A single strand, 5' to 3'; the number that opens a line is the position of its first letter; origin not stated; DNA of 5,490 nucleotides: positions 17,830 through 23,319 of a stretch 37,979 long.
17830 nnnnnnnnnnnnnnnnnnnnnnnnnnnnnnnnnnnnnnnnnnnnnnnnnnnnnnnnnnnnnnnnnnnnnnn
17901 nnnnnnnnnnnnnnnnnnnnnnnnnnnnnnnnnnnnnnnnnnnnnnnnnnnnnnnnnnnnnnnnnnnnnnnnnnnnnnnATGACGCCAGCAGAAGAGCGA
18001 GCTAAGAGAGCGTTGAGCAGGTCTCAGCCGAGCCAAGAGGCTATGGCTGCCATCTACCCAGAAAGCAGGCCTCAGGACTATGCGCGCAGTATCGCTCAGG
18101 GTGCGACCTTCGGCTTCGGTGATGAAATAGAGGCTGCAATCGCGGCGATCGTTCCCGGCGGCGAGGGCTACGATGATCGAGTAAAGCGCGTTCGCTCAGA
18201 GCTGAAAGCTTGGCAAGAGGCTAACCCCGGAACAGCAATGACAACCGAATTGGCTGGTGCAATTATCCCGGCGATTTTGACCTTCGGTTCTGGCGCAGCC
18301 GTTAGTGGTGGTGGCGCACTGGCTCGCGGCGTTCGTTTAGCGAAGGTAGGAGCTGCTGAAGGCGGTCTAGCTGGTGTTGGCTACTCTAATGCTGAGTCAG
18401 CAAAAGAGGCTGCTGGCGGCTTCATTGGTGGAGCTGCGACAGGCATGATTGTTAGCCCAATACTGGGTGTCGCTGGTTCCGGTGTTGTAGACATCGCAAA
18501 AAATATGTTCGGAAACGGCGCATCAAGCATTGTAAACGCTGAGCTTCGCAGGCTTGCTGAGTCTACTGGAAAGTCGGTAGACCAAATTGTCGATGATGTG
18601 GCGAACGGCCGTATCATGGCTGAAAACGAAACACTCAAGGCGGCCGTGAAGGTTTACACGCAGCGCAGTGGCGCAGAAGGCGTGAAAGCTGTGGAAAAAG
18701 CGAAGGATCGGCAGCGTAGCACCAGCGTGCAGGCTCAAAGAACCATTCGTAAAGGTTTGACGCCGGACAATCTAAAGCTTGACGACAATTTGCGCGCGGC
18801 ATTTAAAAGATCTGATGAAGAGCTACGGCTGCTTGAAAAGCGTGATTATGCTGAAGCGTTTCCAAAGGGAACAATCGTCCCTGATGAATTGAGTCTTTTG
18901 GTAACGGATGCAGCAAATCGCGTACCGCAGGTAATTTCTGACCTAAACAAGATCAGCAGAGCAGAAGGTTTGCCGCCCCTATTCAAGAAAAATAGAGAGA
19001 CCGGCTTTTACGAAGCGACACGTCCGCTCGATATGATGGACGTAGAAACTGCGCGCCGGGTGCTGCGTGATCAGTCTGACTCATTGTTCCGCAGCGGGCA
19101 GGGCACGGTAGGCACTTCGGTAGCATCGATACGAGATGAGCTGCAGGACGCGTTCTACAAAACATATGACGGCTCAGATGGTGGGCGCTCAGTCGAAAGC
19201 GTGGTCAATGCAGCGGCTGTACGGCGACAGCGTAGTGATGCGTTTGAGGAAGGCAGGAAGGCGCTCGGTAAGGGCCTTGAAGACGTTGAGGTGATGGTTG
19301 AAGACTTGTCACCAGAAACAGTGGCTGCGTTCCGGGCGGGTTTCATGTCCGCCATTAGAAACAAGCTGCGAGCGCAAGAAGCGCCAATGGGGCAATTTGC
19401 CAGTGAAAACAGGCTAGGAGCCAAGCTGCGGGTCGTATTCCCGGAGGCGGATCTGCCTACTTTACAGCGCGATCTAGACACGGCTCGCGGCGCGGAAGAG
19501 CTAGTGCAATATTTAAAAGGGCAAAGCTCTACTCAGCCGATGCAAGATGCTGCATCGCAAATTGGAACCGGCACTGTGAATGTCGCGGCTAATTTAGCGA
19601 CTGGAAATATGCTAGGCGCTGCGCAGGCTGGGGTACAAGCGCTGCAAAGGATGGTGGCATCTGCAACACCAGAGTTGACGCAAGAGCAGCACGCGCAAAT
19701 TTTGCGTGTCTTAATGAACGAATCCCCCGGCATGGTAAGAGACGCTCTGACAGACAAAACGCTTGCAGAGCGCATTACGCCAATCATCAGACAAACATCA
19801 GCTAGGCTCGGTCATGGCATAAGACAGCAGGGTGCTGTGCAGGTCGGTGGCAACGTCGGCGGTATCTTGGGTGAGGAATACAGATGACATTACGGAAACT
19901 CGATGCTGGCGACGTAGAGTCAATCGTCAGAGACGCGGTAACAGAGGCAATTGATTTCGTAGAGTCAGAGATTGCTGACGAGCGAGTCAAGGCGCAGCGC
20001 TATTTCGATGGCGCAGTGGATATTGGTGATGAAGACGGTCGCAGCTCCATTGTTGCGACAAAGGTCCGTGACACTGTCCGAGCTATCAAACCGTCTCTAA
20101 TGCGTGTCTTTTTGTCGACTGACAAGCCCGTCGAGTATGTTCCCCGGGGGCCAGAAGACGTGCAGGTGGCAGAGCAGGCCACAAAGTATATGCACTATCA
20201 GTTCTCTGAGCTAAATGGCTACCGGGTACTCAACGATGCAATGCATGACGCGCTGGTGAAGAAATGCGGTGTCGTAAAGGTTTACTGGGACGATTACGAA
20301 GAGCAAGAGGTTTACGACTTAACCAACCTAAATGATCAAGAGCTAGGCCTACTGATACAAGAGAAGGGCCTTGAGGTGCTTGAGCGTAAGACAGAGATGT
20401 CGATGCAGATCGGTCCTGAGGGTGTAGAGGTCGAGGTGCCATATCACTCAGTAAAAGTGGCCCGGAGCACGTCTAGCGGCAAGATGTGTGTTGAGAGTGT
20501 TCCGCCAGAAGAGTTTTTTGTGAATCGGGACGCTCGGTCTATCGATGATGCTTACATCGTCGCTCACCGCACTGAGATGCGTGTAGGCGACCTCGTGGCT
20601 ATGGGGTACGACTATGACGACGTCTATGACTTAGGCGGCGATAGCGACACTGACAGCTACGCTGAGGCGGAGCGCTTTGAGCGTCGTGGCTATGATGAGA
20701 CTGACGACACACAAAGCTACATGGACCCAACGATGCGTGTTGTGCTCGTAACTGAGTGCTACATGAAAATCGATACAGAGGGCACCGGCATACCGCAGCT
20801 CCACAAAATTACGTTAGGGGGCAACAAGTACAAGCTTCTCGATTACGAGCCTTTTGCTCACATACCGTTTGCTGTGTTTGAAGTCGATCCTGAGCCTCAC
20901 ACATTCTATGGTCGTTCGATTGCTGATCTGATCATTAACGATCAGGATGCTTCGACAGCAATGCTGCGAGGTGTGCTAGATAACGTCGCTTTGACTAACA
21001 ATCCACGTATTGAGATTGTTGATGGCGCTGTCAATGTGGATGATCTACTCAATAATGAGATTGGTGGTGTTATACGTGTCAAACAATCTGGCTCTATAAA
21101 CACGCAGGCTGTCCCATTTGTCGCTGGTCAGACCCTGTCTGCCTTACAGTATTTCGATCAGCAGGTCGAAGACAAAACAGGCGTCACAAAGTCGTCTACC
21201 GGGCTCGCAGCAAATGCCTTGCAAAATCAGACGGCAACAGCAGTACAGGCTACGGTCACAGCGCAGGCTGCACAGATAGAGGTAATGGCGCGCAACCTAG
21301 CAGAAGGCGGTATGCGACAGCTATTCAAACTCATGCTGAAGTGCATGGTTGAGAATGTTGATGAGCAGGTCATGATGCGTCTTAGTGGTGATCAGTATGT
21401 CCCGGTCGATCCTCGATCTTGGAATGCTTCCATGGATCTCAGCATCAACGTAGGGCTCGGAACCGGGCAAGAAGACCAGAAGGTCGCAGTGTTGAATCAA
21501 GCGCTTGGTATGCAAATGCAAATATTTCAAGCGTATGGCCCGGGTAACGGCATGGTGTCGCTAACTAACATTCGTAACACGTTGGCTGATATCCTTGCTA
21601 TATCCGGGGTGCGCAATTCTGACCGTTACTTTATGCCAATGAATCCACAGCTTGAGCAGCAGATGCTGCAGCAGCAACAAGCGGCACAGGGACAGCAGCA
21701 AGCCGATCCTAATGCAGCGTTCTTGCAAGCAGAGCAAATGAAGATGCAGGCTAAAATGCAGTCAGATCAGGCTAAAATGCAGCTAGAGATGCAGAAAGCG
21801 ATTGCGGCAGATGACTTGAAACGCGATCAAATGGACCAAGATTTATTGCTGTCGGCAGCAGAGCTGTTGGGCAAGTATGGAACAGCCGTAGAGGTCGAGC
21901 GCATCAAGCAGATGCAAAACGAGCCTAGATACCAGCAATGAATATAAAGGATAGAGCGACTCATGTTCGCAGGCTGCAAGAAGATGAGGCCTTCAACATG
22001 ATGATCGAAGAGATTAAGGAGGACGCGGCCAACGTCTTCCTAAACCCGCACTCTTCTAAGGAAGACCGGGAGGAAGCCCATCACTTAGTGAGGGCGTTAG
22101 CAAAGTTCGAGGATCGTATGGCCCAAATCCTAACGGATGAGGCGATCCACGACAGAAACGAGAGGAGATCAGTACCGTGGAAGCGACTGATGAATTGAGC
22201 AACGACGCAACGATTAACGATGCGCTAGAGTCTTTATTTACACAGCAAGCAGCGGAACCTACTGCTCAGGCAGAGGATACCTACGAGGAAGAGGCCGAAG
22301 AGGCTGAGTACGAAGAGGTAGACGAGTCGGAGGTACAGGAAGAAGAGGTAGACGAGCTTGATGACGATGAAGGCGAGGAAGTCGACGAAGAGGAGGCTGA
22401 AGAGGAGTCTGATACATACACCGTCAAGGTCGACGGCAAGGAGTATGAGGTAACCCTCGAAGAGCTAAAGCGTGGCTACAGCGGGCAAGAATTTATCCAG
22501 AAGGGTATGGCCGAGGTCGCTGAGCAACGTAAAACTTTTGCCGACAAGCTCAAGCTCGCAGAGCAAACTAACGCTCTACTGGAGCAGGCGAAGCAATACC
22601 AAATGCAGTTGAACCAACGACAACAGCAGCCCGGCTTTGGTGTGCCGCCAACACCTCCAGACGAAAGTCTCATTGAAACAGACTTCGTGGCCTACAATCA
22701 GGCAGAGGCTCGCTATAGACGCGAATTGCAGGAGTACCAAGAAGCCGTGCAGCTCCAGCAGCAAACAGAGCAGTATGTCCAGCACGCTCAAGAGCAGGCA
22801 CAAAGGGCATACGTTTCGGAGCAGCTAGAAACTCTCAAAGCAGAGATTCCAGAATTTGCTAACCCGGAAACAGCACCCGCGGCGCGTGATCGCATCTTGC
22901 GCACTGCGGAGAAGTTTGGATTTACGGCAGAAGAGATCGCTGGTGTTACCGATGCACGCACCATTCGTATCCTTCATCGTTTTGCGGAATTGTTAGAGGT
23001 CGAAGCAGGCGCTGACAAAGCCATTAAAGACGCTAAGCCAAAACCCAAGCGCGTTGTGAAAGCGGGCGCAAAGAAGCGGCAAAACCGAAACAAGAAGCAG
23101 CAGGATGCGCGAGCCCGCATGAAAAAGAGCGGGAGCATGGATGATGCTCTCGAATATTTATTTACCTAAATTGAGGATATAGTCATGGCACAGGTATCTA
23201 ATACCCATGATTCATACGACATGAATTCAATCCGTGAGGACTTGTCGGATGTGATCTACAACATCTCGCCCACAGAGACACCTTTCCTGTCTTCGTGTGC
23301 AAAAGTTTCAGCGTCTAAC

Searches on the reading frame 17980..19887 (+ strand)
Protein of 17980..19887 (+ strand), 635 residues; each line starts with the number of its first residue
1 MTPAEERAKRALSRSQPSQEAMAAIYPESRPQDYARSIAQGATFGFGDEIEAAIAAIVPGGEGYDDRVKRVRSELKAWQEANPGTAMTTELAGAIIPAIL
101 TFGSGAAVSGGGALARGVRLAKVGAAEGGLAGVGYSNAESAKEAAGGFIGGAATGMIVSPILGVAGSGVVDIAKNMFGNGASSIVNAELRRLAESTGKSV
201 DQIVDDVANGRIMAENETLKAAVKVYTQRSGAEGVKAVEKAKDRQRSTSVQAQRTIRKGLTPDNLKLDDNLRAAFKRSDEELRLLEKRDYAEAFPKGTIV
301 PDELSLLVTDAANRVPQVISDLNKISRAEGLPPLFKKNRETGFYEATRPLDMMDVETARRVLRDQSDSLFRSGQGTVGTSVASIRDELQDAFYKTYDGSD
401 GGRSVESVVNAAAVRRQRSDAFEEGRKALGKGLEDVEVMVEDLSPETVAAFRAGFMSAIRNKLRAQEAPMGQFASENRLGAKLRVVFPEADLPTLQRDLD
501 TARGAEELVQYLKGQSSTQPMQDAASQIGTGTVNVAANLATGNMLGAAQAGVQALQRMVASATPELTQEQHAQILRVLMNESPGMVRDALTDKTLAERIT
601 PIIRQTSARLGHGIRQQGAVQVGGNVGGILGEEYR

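Call 15: search_protein_families(library=phrogs, max_evalue=0.001, proteins=[window:17980-19887:+])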
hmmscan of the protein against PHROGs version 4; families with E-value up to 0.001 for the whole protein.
window:17980-19887:+ (635 aa): 2 families
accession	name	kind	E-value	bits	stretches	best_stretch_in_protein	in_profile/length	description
phrog_5880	-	unknown function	1.3e-29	104.4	1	24-614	47-653/661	-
phrog_167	-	tail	0.00012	20.9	1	90-224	640-770/1555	tail length tape measure protein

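Call 16: search_protein_families(library=pfam, max_evalue=0.01, proteins=[window:17980-19887:+])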
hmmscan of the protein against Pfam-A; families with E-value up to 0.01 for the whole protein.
window:17980-19887:+ (635 aa): 0 families

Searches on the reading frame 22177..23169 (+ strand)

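Call 15: search_protein_families(library=phrogs, max_evalue=0.001, proteins=[window:22177-23169:+])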
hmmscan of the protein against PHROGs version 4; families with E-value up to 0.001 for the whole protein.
window:22177-23169:+ (330 aa): 2 families
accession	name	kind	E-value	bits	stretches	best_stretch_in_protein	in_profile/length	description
phrog_3927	-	head and packaging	3.7e-45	155.9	1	5-329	18-339/342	head scaffolding protein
phrog_9013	-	head and packaging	3.5e-06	27.6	0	180-322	218-355/365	head scaffolding protein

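Call 16: search_protein_families(library=pfam, max_evalue=0.01, proteins=[window:22177-23169:+])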
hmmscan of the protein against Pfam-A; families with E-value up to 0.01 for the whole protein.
window:22177-23169:+ (330 aa): 0 families
